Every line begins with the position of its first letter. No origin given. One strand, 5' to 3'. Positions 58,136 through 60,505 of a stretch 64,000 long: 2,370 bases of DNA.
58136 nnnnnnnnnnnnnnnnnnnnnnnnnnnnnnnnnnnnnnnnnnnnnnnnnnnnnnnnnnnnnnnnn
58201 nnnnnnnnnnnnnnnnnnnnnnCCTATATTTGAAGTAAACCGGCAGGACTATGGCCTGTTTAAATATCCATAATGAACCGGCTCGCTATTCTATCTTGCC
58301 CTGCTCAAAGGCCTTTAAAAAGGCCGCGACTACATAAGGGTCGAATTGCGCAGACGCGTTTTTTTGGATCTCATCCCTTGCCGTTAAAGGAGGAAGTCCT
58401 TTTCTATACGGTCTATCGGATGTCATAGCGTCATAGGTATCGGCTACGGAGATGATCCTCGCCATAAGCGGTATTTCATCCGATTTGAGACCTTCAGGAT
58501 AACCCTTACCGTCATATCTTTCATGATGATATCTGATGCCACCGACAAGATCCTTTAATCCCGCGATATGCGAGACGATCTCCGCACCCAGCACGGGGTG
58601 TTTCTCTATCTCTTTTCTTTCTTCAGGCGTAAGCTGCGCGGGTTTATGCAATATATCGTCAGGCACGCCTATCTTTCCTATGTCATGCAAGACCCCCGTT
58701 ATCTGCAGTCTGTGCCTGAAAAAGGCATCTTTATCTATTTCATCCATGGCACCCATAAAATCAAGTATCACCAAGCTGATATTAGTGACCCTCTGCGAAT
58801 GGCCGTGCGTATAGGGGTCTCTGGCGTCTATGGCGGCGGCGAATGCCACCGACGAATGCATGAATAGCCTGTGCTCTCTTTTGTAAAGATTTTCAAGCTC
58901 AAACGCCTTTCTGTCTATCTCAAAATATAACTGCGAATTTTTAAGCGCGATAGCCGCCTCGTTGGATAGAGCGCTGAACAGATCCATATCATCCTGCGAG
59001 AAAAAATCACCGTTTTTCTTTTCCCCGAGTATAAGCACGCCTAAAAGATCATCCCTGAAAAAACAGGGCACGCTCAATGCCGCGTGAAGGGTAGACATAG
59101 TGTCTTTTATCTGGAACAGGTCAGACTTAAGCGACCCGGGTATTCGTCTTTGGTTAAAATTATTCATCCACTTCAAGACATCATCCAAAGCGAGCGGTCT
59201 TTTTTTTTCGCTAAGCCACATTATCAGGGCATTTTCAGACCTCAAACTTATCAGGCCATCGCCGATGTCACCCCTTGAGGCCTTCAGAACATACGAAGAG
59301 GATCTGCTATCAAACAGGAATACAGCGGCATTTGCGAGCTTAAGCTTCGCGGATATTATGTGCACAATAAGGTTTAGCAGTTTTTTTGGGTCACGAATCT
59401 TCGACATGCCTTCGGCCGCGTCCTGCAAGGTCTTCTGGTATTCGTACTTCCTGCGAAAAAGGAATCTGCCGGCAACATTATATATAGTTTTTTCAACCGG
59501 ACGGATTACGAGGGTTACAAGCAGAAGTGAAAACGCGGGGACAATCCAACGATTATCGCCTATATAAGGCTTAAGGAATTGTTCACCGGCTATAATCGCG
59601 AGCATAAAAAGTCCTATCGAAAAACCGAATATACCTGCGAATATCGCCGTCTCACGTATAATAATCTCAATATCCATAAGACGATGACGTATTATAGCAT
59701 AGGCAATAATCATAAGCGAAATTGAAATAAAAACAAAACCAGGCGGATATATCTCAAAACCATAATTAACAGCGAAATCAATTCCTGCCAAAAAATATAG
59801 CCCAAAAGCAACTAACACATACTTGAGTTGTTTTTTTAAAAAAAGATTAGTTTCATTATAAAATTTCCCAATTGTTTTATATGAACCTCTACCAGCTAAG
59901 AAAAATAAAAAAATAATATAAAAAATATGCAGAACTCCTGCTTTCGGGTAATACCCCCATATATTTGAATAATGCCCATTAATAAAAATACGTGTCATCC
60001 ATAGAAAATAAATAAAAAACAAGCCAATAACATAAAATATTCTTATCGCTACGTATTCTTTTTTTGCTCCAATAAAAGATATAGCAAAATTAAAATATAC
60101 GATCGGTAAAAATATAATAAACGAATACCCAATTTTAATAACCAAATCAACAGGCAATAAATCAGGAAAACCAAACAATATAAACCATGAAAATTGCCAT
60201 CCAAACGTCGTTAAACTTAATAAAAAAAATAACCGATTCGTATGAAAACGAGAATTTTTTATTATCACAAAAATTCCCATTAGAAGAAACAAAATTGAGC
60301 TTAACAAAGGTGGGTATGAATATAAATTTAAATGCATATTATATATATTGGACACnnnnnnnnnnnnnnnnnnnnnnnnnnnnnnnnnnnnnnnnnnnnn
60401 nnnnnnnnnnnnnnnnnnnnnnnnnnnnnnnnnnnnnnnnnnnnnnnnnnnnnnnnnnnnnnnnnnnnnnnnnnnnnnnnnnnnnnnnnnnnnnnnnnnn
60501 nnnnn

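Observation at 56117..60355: Tandem paralogous 7TM-GAF-HD-GYP phosphodiesterases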

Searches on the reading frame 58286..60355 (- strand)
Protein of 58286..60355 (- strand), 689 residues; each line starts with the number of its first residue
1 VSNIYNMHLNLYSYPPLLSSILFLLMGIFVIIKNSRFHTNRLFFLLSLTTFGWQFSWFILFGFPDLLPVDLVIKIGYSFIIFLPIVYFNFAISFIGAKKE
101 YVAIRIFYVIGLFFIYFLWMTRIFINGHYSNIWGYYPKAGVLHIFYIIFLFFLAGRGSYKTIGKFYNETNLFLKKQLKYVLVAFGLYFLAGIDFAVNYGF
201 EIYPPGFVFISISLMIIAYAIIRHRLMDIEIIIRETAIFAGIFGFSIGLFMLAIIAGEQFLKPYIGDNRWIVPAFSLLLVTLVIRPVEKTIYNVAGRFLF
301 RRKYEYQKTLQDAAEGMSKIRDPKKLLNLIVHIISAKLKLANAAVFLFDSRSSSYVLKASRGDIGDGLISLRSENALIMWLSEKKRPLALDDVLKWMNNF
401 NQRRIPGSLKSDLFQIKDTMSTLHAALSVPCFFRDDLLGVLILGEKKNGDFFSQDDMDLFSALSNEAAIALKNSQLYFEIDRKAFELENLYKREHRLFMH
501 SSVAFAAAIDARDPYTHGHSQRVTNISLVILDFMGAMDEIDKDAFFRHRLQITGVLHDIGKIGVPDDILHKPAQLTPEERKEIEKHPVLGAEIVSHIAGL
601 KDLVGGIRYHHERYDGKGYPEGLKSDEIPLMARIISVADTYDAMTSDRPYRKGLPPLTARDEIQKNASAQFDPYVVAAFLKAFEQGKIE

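Call 3: search_protein_families(library=pfam, proteins=[window:58286-60355:-], max_evalue=0.01)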
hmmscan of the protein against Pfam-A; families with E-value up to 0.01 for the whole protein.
window:58286-60355:- (689 aa): 6 families
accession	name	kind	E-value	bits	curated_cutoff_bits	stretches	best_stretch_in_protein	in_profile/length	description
PF13487.12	HD_5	-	1.5e-36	126.1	27.2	1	507-674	5-169/170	HD domain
PF01966.28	HD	-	7e-19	68.7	22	1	518-644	3-116/116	HD domain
PF16927.11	HisKA_7TM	-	7.6e-09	36.2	28.6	1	17-229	3-222/224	N-terminal 7TM region of histidine kinase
PF13185.12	GAF_2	-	4.7e-08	33.8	28.6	1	321-471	2-135/136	GAF domain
PF01590.32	GAF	-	4.8e-08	34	22.4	1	322-471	1-133/133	GAF domain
PF13492.12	GAF_3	-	8.5e-08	33.1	27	1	322-473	1-129/129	GAF domain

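Call 6: search_solved_structures(query=window:58286-60355:-, show_alignments=3)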
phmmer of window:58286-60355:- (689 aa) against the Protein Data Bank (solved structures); distinct sequences matched with E-value up to 0.001: 12.
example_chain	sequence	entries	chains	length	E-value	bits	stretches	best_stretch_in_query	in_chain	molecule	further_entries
5z7c_A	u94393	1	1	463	3.9e-36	127.9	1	503-682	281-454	3'3'-cGAMP-specific phosphodiesterase 3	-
4mcw_A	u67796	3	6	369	5.7e-32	114.2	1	422-685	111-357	Metal dependent phosphohydrolase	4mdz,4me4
4r8z_A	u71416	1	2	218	2.1e-23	85.8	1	506-681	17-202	Cyclic di-GMP phosphodiesterase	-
9rbz_A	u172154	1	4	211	8.2e-21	77.3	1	486-680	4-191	HD domain/sensory box protein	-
9rc0_A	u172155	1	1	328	1.4e-20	76.5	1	483-680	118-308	HD domain/sensory box protein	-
2y79_A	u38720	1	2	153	4.4e-05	25.3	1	424-478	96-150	REDOX SENSOR HISTIDINE KINASE RESPONSE REGULATOR DEVS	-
2w3d_A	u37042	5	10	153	4.4e-05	25.3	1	424-478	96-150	TWO COMPONENT SENSOR HISTIDINE KINASE DEVS (GAF FAMILY PROTEIN)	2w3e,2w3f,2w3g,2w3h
4ynr_A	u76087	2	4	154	4.5e-05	25.3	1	424-478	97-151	Redox sensor histidine kinase response regulator DevS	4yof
2y8h_A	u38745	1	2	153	4.5e-05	25.3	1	424-478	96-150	TWO COMPONENT SENSOR HISTIDINE KINASE DEVS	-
2vzw_A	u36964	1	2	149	5.5e-05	25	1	423-479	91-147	PROBABLE HISTIDINE KINASE RESPONSE REGULATOR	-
3tm8_A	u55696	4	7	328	0.00024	22.9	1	509-646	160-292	Uncharacterized protein | Uncharacterized protein Bd1817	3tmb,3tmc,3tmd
3o5y_A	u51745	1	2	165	0.00055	21.7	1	422-492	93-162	Sensor protein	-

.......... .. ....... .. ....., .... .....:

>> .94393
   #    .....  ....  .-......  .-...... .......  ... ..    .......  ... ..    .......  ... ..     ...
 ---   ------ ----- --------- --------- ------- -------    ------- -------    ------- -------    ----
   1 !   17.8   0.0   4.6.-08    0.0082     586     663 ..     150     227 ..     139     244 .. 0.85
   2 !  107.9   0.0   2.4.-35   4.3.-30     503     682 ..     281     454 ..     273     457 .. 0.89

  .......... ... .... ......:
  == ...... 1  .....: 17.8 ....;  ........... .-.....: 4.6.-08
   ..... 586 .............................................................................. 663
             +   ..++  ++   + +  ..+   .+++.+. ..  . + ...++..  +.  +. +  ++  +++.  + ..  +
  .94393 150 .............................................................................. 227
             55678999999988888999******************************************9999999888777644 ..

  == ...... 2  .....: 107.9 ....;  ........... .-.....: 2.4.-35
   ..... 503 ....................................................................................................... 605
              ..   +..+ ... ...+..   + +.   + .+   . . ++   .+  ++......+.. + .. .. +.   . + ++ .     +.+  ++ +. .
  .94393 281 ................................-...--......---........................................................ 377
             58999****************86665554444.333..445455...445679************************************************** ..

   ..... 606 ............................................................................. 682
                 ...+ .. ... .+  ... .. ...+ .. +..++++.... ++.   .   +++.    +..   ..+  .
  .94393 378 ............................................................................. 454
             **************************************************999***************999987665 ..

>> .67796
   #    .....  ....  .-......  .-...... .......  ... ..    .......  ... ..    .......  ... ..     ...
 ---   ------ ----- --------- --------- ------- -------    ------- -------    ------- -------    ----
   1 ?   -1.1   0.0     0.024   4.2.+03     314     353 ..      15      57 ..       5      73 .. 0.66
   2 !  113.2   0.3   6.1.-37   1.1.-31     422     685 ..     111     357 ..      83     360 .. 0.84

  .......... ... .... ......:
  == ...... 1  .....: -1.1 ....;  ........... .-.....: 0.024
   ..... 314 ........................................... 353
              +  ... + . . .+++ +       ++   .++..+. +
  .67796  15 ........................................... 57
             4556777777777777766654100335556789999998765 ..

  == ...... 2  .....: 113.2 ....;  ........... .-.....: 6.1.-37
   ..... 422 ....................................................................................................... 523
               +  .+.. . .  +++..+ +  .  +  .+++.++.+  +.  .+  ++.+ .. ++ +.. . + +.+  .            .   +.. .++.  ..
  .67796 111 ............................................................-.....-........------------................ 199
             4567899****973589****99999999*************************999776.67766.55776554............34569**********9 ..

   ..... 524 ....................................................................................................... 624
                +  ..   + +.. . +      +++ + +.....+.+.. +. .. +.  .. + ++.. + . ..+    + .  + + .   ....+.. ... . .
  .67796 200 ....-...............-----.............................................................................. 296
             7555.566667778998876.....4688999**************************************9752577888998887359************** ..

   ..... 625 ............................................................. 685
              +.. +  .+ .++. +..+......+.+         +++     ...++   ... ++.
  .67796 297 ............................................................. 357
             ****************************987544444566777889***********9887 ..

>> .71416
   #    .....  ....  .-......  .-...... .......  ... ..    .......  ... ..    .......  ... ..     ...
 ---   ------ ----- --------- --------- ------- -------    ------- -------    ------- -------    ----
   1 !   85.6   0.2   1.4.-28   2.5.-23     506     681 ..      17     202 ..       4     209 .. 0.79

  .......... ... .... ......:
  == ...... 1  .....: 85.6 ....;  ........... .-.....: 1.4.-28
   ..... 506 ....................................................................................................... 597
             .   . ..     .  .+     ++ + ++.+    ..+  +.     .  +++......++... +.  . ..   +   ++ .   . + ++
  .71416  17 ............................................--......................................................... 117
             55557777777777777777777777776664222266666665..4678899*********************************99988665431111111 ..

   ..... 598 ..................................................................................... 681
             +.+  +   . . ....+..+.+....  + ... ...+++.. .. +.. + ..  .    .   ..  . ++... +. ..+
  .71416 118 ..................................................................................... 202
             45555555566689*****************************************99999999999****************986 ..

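Call 10: find_homologous_proteins(query=window:58286-60355:-)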
Query window:58286-60355:- (689 aa): 191 proteins with E <= 0.001 among 8000 candidates; the best 120 are listed.
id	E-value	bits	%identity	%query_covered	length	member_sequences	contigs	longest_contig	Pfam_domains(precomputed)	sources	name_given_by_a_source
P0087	0.0e+0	1491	100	96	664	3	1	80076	PF13185.13,PF13487.13,PF01966.29,PF01590.33,PF13492.13,PF16927.12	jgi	-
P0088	0.0e+0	1030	100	67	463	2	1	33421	PF13185.13,PF13487.13,PF01966.29,PF01590.33,PF13492.13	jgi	jgi:HD-GYP domain-containing protein (c-di-GMP phosphodiesterase class II)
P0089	3.5e-296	1002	69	98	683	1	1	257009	PF13185.13,PF13487.13,PF01966.29,PF01590.33,PF13492.13,PF16927.12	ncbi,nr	ncbi:MAG: HD domain-containing protein [Candidatus Omnitrophica bacterium]|nr:HD domain-containing p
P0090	1.0e-263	895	59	99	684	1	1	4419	PF13185.13,PF13487.13,PF01966.29,PF01590.33,PF13492.13,PF16927.12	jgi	jgi:HD-GYP domain-containing protein (c-di-GMP phosphodiesterase class II)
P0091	2.5e-262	890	60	99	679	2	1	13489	PF13185.13,PF13487.13,PF01966.29,PF01590.33,PF13492.13,PF16927.12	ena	-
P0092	2.1e-259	881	58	99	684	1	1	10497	PF13185.13,PF13487.13,PF01966.29,PF01590.33,PF13492.13,PF16927.12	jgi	jgi:HD-GYP domain-containing protein (c-di-GMP phosphodiesterase class II)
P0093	1.7e-258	878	58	99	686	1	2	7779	PF13185.13,PF13487.13,PF01966.29,PF01590.33,PF13492.13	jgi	jgi:HD-GYP domain-containing protein (c-di-GMP phosphodiesterase class II)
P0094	2.3e-254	864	58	98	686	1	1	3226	PF13185.13,PF13487.13,PF01966.29,PF01590.33,PF13492.13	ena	-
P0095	1.2e-252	858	56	99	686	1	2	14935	PF13185.13,PF13487.13,PF01966.29,PF01590.33,PF13492.13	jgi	jgi:HD-GYP domain-containing protein (c-di-GMP phosphodiesterase class II)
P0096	2.9e-248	844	56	99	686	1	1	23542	PF13185.13,PF13487.13,PF01966.29,PF01590.33,PF13492.13,PF16927.12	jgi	jgi:HD-GYP domain-containing protein (c-di-GMP phosphodiesterase class II)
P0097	1.7e-247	841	57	99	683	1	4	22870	PF13185.13,PF13487.13,PF01966.29,PF01590.33,PF13492.13,PF16927.12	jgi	jgi:HD-GYP domain-containing protein (c-di-GMP phosphodiesterase class II)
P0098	3.3e-247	840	57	99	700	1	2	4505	PF13185.13,PF13487.13,PF01966.29,PF01590.33,PF13492.13,PF16927.12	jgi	jgi:hypothetical protein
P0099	9.5e-247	839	57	99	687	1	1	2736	PF13185.13,PF13487.13,PF01966.29,PF01590.33,PF13492.13,PF16927.12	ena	-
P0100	2.4e-245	834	56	98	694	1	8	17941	PF13487.13,PF01966.29,PF01590.33,PF13492.13,PF16927.12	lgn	-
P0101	4.4e-245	833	57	98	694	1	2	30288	PF13487.13,PF01966.29,PF01590.33,PF13492.13,PF16927.12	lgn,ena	-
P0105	8.2e-243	826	57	98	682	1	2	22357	PF13185.13,PF13487.13,PF01966.29,PF01590.33,PF13492.13,PF16927.12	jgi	jgi:HD-GYP domain-containing protein (c-di-GMP phosphodiesterase class II)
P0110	9.2e-238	809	56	99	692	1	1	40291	PF13185.13,PF13487.13,PF01966.29,PF01590.33,PF13492.13,PF16927.12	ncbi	-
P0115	1.7e-226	772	50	99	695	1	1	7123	PF13185.13,PF13487.13,PF01966.29,PF01590.33,PF13492.13,PF16927.12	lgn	-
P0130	1.8e-162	560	64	58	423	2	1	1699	PF04545.23,PF16927.12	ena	-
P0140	3.1e-102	361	40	68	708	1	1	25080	PF13185.13,PF02518.32,PF13492.13,PF00512.32,PF16927.12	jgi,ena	jgi:signal transduction histidine kinase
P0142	2.6e-99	352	38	68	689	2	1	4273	PF13185.13,PF01590.33,PF02518.32,PF13492.13,PF16927.12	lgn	-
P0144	1.2e-92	330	38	69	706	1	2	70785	PF13185.13,PF02518.32,PF13492.13,PF16927.12,PF14501.13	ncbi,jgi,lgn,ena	-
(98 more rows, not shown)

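Call 33: find_encoding_contigs(protein=P0110, flank=10000, max_places=1)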
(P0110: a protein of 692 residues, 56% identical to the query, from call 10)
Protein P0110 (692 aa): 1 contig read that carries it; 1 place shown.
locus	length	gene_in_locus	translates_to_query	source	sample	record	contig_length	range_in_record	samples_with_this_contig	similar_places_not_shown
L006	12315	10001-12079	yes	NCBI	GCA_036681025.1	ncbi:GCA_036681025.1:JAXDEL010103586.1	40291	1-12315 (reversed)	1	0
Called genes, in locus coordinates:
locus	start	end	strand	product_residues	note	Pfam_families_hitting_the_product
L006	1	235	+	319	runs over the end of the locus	PF01018:GTP1_OBG, PF01926:MMR_HSR1, PF02421:FeoB_N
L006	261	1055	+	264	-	PF00696:AA_kinase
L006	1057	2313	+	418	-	PF00171:Aldedh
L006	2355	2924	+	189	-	PF01467:CTP_transf_like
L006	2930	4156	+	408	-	PF01595:CNNM, PF00571:CBS (weak), PF03471:CorC_HlyC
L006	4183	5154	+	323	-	PF01595:CNNM, PF00571:CBS (faint)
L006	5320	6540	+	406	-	PF02687:FtsX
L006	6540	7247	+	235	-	PF02463:SMC_N (faint), PF00005:ABC_tran, PF13304:AAA_21 (faint)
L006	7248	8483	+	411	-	PF00109:ketoacyl-synt, PF00108:Thiolase_N (faint), PF02801:Ketoacyl-synt_C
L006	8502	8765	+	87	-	PF00550:PP-binding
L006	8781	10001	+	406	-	PF00368:HMG-CoA_red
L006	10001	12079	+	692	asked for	PF16927:HisKA_7TM, PF01590:GAF, PF13185:GAF_2, PF13492:GAF_3, PF01966:HD, PF13487:HD_5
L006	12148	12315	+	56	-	?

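Call 34: find_encoding_contigs(protein=P0092, flank=10000, max_places=1)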
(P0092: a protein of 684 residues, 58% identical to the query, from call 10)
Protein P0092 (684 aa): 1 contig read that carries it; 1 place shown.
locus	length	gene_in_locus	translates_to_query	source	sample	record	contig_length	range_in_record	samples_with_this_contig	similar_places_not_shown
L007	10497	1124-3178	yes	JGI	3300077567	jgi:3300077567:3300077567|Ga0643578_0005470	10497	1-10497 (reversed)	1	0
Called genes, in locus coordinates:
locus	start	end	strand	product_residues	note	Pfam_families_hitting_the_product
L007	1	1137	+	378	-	?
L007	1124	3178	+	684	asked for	PF16927:HisKA_7TM, PF01590:GAF, PF13185:GAF_2, PF13492:GAF_3, PF01966:HD, PF13487:HD_5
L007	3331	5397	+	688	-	PF16927:HisKA_7TM, PF01590:GAF (faint), PF13185:GAF_2 (faint), PF13492:GAF_3 (weak), PF13487:HD_5, PF01966:HD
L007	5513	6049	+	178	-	PF02674:Colicin_V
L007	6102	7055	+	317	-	PF01784:DUF34_NIF3 (faint)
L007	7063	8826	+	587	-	PF01807:Zn_ribbon_DnaG, PF08275:DNAG_N, PF01751:Toprim, PF13155:Toprim_2, PF13662:Toprim_4, PF10410:DnaB_bind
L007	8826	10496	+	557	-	?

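Call 38: find_related_loci(query=A1, collection=metagenome_contigs, flank=8000)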
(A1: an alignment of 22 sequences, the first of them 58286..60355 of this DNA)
Query A1 (689 aa) in metagenome_contigs; peptide patterns used: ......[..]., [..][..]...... (x = any residue, [..] = any of these).
600 stretches matched a pattern (row limit reached: there are more); 591 encode a relative of the query (tblastn E <= 1e-3); the best 80 are kept; 80 distinct loci.
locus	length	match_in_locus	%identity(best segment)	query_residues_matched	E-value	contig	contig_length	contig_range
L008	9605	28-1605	68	164-688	0e+0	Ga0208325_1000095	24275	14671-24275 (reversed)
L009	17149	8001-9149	41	306-688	7e-96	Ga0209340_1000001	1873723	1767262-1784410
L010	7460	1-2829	41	305-688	6e-92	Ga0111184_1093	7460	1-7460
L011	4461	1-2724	40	305-688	7e-90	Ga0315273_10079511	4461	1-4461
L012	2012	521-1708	40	305-688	2e-91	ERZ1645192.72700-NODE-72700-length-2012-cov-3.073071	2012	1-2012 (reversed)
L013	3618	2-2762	40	305-688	3e-85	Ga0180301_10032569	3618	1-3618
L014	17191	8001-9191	39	305-688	7e-84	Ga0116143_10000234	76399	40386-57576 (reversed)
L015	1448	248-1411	39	303-685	2e-89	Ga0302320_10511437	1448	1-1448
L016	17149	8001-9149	41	302-685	4e-83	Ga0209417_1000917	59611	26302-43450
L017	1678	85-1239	39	305-688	2e-88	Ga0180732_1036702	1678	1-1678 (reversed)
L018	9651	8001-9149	39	306-688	1e-82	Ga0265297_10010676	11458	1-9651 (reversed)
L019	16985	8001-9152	42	306-688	3e-82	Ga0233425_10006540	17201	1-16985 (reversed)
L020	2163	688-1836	40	306-688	7e-84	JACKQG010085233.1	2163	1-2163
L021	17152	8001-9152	42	306-688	2e-80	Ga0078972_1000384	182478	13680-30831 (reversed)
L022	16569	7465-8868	37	5-486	9e-97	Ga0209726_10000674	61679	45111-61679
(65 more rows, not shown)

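Call 45: search_protein_families(library=pfam, proteins=[L007:1-1137:+, P0130, P0142], max_evalue=0.001)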
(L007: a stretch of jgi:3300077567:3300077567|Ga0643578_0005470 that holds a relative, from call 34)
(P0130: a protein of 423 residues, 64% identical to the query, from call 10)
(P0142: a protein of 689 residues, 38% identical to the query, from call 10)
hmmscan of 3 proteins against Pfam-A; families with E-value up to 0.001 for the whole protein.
L007:1-1137:+ (378 aa): 4 families
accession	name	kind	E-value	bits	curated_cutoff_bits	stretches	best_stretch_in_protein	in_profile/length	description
PF01488.26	Shikimate_DH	-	6.4e-11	42.9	24.3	1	166-277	4-123/138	Shikimate / quinate 5-dehydrogenase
PF02882.25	THF_DHG_CYH_C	-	6.6e-05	22.7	27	0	160-266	22-108/160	Tetrahydrofolate dehydrogenase/cyclohydrolase, NAD(P)-binding domain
PF02254.24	TrkA_N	-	0.00012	22.8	23.8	1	179-247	2-73/116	TrkA-N domain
PF02737.24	3HCDH_N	-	0.00094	19.6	22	0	176-232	1-56/180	3-hydroxyacyl-CoA dehydrogenase, NAD binding domain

P0130 (423 aa): 2 families
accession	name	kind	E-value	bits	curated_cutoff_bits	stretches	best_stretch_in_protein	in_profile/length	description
PF16927.11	HisKA_7TM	-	8e-11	42.6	28.6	1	11-223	3-222/224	N-terminal 7TM region of histidine kinase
PF04545.22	Sigma70_r4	-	2.2e-10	40.3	24.1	1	380-411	19-50/50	Sigma-70, region 4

P0142 (689 aa): 6 families
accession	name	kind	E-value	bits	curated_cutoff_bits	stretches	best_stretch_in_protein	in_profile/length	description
PF02518.31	HATPase_c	-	9.5e-28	97.3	26.4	1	585-688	2-109/111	Histidine kinase-, DNA gyrase B-, and HSP90-like ATPase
PF13185.12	GAF_2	-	1.9e-10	41.5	28.6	1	312-447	3-135/136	GAF domain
PF16927.11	HisKA_7TM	-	3.3e-09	37.3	28.6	1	7-219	3-222/224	N-terminal 7TM region of histidine kinase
PF01590.32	GAF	-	2.5e-08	35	22.4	1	312-447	1-133/133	GAF domain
PF13492.12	GAF_3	-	2.7e-06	28.2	27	1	312-449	1-129/129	GAF domain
PF14501.12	HATPase_c_5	-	2.2e-05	24.7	22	1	590-674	7-90/102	GHKL domain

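Call 46: find_encoding_contigs(protein=P0140, flank=6000, max_places=1)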
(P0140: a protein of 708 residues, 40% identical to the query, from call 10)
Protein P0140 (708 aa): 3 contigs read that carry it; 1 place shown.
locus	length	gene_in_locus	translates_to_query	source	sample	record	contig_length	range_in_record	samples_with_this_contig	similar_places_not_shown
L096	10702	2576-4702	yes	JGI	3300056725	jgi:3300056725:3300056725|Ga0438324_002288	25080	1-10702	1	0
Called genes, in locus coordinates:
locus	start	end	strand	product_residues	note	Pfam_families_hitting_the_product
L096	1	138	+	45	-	?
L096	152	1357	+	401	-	-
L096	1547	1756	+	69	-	PF12728:HTH_17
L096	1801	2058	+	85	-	PF00550:PP-binding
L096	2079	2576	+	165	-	PF13279:4HBT_2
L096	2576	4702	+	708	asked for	PF16927:HisKA_7TM, PF13185:GAF_2 (weak), PF13492:GAF_3, PF00512:HisKA (faint), PF02518:HATPase_c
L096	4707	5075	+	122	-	PF00072:Response_reg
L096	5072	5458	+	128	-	PF00072:Response_reg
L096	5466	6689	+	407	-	PF01590:GAF, PF13487:HD_5, PF01966:HD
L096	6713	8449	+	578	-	PF13424:TPR_12 (faint), PF07719:TPR_2 (faint), PF13181:TPR_8 (faint), PF13371:TPR_9 (faint), PF13414:TPR_11 (faint), PF13431:TPR_17 (faint), PF00515:TPR_1 (weak)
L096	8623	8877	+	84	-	-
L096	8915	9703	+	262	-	PF13469:Sulfotransfer_3, PF00685:Sulfotransfer_1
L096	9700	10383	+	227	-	-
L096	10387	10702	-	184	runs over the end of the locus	PF12844:HTH_19, PF13560:HTH_31 (weak), PF01381:HTH_3, PF13443:HTH_26 (weak), PF07883:Cupin_2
